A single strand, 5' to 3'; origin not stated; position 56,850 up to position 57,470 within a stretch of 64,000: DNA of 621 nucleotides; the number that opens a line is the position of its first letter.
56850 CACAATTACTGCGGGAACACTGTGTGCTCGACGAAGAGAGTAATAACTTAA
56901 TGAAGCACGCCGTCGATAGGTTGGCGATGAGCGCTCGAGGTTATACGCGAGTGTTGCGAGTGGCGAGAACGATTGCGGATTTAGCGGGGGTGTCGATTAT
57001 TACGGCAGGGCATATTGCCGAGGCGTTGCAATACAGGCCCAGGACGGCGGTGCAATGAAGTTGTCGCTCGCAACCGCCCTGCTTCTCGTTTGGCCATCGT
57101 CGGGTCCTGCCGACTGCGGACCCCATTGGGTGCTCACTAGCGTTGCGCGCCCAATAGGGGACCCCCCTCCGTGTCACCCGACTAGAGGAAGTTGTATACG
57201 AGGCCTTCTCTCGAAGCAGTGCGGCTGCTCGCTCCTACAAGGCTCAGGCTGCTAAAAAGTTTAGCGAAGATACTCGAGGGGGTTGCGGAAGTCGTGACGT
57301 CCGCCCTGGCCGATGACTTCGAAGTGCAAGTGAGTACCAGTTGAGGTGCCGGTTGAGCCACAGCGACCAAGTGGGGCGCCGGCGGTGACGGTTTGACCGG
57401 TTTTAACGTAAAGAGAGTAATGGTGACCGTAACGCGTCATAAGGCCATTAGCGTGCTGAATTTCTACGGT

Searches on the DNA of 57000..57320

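Call 88: search_rna_families(source=window, start=57000, end=57320, threshold=evalue, max_evalue=1)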
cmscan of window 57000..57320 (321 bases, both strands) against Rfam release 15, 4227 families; matches with E-value up to 1: 0.
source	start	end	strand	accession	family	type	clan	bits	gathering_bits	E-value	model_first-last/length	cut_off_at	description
